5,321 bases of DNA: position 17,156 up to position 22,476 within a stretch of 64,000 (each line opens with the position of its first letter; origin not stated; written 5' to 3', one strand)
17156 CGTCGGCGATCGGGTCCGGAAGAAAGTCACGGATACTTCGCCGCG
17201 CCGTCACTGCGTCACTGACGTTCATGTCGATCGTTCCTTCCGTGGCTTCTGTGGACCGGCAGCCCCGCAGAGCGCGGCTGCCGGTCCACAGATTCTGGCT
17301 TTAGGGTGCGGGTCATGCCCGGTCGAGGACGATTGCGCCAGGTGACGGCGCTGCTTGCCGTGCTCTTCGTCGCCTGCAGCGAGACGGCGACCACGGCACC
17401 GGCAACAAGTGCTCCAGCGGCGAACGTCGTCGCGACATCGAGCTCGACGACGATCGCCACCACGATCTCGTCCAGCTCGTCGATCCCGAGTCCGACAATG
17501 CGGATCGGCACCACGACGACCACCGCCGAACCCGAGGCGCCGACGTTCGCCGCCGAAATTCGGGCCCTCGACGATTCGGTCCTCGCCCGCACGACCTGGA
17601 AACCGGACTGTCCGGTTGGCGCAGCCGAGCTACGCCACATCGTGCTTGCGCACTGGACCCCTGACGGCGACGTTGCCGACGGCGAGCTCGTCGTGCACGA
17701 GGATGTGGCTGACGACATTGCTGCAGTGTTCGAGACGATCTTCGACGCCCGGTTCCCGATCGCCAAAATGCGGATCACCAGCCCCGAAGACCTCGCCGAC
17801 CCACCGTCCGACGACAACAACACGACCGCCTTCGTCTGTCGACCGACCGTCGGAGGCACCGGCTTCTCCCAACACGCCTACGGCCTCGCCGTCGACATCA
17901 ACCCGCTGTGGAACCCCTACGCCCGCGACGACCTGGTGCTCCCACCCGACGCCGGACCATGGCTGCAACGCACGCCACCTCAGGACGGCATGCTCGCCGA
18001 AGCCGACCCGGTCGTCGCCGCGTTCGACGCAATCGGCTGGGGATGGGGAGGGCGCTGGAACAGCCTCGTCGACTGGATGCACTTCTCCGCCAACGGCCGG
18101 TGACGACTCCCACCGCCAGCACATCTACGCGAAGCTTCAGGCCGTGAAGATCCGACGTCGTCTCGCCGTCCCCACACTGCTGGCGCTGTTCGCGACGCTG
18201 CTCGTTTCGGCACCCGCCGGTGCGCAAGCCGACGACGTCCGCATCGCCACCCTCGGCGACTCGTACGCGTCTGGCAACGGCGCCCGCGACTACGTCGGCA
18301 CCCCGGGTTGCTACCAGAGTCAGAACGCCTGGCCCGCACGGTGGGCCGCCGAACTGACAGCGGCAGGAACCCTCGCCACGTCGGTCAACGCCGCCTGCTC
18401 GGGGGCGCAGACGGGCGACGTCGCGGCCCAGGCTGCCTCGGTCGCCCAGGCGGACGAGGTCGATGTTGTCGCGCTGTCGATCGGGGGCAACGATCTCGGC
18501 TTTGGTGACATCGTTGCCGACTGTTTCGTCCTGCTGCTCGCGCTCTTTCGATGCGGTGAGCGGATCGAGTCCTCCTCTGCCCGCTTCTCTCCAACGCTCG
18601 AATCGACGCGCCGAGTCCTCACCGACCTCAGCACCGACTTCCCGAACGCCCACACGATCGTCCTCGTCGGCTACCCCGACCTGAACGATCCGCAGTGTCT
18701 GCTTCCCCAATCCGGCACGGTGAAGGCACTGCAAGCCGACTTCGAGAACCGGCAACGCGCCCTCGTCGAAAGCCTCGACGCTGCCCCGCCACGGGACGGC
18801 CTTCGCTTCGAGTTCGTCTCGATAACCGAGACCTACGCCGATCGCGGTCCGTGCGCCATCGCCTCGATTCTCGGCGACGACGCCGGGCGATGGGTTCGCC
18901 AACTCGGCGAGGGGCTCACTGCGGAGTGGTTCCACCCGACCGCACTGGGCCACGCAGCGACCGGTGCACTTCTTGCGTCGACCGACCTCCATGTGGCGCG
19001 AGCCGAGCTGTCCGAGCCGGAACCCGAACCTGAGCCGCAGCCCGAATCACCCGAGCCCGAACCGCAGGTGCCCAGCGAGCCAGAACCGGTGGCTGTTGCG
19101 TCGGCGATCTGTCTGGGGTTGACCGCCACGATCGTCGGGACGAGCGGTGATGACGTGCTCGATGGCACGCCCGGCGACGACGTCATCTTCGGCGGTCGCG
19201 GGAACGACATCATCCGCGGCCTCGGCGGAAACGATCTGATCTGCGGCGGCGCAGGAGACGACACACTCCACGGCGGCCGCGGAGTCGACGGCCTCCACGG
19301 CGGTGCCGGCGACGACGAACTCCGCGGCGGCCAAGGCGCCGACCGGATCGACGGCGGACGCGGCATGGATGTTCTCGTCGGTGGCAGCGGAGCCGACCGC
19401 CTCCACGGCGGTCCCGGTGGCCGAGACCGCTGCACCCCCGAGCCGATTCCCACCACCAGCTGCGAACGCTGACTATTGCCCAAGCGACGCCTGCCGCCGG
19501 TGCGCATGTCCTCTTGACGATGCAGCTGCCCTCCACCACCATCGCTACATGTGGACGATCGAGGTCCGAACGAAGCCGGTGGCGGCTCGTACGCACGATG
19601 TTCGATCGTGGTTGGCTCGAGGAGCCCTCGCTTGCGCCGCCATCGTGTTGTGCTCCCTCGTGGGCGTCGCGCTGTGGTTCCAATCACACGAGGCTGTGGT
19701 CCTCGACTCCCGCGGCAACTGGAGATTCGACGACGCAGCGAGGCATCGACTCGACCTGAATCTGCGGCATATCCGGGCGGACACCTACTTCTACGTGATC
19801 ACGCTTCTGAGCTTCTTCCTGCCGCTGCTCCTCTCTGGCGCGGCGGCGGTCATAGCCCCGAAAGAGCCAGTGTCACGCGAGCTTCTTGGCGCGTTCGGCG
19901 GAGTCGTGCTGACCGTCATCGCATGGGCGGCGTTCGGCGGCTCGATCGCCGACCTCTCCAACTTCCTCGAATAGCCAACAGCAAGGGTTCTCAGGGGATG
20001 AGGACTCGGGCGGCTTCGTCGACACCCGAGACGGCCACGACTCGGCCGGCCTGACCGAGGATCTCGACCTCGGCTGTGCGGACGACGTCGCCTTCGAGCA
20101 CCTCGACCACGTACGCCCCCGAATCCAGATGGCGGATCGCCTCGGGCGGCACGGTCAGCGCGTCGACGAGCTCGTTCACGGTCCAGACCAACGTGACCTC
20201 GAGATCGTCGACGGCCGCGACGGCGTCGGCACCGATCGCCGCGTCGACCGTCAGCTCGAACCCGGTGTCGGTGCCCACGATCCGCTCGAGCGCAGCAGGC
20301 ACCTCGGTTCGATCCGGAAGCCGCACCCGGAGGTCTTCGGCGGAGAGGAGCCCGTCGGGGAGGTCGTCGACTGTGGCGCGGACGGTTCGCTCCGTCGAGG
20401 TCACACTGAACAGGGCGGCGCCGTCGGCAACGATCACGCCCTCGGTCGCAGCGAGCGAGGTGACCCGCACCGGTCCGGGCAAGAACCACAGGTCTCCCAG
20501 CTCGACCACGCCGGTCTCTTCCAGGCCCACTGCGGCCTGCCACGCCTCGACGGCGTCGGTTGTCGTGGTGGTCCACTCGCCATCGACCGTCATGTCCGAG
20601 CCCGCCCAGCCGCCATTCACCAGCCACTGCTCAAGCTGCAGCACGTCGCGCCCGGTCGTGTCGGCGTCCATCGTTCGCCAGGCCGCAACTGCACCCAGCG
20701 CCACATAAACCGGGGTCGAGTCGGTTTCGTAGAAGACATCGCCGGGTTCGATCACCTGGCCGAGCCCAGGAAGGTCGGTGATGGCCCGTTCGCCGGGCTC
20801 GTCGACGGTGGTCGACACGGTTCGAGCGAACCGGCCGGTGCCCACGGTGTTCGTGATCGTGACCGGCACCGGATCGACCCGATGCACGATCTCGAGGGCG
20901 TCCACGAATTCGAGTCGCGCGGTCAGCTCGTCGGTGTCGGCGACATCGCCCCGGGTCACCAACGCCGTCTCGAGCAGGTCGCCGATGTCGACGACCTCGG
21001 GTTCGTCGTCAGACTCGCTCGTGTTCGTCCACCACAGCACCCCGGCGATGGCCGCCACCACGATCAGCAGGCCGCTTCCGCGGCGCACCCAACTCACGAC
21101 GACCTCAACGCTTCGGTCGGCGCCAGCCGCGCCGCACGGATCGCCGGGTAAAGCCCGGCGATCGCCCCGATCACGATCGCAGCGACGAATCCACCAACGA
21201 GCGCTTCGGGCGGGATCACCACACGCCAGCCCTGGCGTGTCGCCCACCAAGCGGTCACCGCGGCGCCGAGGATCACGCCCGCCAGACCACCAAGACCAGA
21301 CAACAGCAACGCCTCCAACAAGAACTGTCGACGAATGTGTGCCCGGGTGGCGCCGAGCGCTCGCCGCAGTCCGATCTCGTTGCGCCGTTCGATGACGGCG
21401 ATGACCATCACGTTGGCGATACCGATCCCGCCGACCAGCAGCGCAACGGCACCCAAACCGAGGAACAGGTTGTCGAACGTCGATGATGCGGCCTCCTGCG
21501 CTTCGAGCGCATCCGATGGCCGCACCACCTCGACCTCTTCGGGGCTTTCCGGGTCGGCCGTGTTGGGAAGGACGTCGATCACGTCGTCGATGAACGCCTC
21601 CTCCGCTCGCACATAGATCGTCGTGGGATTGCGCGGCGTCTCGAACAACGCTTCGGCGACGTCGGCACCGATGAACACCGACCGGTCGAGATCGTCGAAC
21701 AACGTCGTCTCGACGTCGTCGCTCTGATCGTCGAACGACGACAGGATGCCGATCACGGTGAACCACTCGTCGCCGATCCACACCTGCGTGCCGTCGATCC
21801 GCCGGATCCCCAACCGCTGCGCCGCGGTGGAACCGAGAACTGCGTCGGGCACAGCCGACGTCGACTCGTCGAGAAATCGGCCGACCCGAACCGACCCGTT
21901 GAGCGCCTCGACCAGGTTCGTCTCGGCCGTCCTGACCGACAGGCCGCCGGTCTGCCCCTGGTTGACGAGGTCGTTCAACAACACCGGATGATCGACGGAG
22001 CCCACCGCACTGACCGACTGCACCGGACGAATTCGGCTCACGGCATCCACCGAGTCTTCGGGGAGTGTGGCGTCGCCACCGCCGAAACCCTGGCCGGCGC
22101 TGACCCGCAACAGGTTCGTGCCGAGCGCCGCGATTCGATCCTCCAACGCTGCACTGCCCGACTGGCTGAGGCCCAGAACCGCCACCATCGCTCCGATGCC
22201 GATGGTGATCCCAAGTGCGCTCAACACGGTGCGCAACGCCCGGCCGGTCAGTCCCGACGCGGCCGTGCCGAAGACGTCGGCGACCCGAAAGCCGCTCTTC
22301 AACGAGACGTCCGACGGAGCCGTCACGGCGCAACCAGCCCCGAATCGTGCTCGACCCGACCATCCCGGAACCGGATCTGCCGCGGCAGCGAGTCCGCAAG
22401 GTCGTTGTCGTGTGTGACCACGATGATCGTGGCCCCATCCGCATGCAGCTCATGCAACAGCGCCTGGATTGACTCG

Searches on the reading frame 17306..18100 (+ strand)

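Call 72: search_protein_families(library=pfam, proteins=[window:17306-18100:+])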
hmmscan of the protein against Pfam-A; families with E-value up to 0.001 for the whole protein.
window:17306-18100:+ (265 aa): 1 family
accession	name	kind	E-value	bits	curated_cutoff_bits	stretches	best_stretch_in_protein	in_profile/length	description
PF13539.11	Peptidase_M15_4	-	2.6e-20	73.2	25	1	184-261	3-69/70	D-alanyl-D-alanine carboxypeptidase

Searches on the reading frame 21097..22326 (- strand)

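Call 72: search_protein_families(library=pfam, proteins=[window:21097-22326:-])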
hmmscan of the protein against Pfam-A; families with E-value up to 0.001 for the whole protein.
window:21097-22326:- (410 aa): 2 families
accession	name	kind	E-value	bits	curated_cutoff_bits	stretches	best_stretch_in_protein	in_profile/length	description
PF12704.14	MacB_PCD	-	7.8e-23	82.3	27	1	33-243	1-193/207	MacB-like periplasmic core domain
PF02687.27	FtsX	-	2.4e-22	79.7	25.5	1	291-402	3-119/120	FtsX-like permease C-terminal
